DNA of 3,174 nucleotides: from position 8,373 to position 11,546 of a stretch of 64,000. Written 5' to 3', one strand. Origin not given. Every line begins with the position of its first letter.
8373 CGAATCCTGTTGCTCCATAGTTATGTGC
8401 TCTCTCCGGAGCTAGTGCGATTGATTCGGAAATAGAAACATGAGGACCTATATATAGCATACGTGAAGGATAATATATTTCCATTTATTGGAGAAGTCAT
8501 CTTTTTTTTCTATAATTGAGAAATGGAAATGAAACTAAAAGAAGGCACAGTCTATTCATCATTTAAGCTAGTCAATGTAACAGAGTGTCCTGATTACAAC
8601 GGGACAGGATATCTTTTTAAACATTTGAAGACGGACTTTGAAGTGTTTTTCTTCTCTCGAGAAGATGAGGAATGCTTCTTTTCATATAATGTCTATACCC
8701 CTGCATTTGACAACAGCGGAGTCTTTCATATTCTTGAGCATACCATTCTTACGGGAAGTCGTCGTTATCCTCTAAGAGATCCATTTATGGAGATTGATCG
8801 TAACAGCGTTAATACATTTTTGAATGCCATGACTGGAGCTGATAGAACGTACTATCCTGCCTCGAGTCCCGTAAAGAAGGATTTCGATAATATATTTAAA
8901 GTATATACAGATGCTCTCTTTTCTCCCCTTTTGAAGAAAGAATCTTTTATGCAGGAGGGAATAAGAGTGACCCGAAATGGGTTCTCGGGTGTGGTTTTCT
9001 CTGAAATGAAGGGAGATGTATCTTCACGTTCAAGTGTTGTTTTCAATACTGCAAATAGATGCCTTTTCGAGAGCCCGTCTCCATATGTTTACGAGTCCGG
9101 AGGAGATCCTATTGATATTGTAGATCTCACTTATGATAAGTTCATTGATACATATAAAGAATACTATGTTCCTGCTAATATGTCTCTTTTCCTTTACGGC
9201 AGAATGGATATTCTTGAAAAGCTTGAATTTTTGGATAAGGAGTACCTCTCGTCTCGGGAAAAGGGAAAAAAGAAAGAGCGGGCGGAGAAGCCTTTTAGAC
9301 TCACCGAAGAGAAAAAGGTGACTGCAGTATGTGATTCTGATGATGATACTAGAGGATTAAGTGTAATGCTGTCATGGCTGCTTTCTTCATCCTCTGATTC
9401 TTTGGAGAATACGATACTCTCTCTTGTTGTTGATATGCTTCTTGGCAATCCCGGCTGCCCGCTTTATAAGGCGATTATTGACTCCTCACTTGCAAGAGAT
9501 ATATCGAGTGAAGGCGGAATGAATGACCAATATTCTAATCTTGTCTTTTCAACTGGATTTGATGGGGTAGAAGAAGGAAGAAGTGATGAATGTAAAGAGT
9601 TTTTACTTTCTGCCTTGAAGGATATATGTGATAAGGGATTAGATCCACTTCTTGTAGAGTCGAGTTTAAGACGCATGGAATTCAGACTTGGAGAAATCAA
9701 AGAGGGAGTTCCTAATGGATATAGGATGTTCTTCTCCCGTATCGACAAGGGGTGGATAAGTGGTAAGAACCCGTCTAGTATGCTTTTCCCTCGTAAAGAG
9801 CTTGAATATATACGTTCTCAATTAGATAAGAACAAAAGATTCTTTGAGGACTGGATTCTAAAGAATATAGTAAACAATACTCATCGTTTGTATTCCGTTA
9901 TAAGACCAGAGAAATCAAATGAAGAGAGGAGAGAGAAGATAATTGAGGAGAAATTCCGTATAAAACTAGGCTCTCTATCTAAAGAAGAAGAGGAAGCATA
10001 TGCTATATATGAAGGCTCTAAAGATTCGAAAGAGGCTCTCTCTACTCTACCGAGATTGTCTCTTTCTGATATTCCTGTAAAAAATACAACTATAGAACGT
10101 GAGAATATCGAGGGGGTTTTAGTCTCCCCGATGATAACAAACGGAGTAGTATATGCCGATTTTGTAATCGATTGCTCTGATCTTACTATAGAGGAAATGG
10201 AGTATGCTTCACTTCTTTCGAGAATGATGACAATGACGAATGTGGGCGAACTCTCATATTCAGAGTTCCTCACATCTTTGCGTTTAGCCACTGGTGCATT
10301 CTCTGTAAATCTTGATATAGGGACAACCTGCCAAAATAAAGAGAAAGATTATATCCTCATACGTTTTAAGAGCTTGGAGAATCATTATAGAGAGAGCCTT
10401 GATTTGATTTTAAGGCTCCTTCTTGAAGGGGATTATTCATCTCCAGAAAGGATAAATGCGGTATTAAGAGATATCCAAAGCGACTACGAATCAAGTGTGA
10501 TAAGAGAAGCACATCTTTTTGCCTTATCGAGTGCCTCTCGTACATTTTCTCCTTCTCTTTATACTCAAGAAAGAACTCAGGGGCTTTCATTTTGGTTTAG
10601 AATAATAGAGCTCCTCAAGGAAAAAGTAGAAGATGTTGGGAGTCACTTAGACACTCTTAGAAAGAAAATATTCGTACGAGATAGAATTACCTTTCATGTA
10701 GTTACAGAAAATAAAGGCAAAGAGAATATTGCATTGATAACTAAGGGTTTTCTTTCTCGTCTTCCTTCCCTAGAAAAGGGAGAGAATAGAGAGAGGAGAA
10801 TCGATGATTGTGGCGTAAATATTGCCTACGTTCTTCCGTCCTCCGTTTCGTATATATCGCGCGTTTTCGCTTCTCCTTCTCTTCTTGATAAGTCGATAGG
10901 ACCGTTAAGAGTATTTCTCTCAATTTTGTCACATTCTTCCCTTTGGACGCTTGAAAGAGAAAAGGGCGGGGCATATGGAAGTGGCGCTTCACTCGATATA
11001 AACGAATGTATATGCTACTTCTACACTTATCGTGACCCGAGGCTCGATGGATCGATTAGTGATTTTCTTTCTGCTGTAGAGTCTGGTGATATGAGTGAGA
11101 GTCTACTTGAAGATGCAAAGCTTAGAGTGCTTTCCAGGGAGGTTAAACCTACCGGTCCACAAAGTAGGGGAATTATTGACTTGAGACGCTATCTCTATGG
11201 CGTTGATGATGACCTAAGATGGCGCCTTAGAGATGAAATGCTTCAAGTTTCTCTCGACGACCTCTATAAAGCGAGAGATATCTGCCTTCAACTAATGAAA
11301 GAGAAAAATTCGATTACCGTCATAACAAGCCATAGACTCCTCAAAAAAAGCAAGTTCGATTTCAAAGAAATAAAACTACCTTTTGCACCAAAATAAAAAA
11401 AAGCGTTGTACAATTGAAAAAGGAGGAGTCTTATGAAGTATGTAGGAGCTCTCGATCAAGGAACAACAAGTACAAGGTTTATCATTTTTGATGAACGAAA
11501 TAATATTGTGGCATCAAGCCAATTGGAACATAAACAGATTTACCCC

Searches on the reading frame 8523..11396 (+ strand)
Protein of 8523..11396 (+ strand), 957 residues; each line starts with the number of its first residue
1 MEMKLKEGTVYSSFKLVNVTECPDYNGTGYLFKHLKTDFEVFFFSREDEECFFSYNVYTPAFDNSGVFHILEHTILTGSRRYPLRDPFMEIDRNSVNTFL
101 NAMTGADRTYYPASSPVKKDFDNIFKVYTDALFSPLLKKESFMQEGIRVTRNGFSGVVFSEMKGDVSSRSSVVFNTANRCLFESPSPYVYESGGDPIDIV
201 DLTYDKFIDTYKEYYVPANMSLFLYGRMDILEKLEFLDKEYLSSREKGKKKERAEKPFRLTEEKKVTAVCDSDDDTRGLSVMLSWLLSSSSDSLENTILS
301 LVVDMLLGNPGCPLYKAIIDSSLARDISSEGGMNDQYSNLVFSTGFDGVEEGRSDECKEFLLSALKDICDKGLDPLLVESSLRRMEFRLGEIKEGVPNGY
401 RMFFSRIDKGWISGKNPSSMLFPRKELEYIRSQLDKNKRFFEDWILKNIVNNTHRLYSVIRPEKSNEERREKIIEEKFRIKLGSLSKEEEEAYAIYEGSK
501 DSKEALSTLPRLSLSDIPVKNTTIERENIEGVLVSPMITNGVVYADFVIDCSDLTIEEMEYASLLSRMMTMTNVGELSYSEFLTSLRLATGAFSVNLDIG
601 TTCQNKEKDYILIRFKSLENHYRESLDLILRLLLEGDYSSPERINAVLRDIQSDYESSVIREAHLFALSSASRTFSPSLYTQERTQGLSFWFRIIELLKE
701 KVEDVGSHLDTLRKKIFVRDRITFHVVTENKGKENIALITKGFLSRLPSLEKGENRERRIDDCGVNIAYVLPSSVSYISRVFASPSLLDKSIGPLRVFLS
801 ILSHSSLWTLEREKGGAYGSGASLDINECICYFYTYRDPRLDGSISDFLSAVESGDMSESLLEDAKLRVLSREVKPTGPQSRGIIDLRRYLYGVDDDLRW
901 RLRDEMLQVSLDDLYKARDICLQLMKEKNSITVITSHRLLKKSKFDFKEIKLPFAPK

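Call 59: search_protein_families(library=pfam, proteins=[window:8523-11396:+], max_evalue=0.001)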
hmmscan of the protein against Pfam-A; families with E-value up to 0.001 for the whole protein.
window:8523-11396:+ (957 aa): 4 families
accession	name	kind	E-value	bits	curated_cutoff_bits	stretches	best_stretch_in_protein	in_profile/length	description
PF08367.16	M16C_assoc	-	8.8e-38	130.3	25.3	1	461-694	2-249/252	Peptidase M16C associated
PF05193.26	Peptidase_M16_C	-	1.1e-24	87.7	23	2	201-380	1-176/181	Peptidase M16 inactive domain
PF22516.1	PreP_C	-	3.4e-14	53.3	27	1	768-936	3-172/173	PreP C-terminal domain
PF00675.25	Peptidase_M16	-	1.3e-05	25.5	22.3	1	63-144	29-107/149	Insulinase (Peptidase family M16)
